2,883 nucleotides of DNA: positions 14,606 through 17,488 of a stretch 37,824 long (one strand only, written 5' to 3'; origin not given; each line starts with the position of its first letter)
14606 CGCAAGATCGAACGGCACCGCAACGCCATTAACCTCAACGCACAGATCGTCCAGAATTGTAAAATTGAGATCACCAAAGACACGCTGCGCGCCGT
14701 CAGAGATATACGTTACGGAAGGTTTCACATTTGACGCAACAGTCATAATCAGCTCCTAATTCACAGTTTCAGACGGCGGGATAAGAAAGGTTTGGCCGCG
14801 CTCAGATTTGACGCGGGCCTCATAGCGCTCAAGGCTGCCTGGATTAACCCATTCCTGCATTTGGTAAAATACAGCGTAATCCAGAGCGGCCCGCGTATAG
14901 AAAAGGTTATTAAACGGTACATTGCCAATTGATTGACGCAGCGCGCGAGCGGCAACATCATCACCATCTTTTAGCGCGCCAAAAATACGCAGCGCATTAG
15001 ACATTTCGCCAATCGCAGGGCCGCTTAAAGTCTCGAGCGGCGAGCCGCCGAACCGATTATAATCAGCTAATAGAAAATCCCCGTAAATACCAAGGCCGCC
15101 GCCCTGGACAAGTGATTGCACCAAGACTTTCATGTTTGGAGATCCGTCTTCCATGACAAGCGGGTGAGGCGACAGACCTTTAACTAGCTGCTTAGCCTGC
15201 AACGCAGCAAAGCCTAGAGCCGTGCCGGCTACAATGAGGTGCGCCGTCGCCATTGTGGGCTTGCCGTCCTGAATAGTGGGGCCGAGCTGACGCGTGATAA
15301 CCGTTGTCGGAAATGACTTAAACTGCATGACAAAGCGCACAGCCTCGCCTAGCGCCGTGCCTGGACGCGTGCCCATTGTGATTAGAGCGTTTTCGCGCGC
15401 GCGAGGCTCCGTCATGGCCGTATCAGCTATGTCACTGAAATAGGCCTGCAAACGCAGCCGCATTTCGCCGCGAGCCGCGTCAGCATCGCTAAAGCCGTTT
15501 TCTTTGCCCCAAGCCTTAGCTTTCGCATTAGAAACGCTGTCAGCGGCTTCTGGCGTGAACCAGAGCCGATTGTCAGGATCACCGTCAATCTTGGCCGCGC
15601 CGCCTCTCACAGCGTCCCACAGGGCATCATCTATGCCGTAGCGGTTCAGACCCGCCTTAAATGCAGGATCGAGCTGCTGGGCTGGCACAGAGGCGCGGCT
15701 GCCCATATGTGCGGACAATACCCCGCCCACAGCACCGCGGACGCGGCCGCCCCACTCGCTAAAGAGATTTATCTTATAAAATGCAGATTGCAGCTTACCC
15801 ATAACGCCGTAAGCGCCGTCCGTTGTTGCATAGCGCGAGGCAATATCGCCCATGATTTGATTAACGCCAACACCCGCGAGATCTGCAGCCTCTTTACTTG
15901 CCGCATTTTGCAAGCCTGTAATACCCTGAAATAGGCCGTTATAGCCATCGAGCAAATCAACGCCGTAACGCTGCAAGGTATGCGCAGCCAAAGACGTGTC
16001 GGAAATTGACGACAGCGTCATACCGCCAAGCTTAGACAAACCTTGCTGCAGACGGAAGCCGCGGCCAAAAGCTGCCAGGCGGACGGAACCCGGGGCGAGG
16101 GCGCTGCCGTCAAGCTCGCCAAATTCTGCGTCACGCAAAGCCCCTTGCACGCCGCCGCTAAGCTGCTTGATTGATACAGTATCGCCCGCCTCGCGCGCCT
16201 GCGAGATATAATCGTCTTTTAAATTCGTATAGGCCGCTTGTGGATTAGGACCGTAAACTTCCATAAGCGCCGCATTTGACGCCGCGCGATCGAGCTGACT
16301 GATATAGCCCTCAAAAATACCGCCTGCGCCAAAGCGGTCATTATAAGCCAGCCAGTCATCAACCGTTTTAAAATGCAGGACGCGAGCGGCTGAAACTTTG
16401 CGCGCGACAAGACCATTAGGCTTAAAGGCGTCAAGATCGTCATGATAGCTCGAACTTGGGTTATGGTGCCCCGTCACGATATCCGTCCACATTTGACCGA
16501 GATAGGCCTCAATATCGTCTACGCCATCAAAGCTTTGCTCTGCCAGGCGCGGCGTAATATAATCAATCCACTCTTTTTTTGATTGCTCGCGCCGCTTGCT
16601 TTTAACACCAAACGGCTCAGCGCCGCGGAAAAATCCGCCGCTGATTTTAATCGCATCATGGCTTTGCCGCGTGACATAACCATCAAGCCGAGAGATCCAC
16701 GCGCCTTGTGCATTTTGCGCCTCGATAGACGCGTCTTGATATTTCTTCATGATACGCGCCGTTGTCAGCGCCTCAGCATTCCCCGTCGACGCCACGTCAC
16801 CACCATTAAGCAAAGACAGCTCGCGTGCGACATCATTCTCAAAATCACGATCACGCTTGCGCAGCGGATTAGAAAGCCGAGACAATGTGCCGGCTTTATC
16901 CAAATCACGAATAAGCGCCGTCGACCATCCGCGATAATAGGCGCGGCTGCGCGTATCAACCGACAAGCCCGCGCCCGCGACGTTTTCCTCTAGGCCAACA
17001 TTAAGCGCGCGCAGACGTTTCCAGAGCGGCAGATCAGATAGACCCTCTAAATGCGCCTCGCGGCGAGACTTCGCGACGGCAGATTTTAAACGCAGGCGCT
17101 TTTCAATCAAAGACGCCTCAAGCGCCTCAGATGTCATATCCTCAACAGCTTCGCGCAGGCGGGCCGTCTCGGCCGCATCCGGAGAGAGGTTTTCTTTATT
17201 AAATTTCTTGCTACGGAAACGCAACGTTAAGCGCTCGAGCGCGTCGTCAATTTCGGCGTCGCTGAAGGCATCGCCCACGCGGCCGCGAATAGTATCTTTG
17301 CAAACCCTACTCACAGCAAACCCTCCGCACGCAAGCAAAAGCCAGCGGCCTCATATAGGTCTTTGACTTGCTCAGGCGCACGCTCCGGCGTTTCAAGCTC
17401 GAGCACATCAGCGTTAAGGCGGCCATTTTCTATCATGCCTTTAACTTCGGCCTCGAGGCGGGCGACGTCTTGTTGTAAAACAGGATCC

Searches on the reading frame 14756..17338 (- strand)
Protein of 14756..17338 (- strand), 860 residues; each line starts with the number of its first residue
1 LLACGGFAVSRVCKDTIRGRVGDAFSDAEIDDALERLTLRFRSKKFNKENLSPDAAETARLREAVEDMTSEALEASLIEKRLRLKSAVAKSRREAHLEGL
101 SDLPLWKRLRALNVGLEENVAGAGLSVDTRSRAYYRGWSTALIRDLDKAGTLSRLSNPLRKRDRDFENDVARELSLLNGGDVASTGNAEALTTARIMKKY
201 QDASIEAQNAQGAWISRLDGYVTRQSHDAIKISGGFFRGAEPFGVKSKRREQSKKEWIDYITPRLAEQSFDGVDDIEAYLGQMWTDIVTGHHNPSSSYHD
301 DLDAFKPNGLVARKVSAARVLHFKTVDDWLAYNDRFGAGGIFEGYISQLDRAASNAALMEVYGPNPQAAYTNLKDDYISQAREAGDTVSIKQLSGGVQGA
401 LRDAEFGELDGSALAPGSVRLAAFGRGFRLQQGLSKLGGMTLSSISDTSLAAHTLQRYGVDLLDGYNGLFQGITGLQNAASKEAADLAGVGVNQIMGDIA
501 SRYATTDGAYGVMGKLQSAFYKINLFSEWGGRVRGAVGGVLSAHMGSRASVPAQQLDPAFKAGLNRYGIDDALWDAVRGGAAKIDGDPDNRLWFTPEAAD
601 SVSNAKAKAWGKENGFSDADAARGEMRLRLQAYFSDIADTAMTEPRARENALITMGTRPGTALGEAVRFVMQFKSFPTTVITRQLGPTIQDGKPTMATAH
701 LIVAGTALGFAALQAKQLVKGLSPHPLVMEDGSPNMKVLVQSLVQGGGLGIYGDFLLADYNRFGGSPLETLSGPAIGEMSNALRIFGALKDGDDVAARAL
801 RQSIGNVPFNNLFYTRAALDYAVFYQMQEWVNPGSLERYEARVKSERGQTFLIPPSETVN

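Call 26: search_protein_families(library=phrogs, proteins=[window:14756-17338:-], max_evalue=0.001)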
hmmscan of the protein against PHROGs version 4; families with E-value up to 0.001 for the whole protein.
window:14756-17338:- (860 aa): 4 families
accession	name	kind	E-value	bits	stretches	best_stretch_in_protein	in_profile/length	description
phrog_684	-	head and packaging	3.4e-134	450.2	1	13-858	5-828/840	virion structural protein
phrog_26678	-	unknown function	5.1e-34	118.8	1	617-852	69-307/324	-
phrog_23925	-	unknown function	2.3e-16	60.7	1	13-497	5-464/471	-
phrog_16310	-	unknown function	4.9e-05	21.9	1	424-816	1026-1400/1411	-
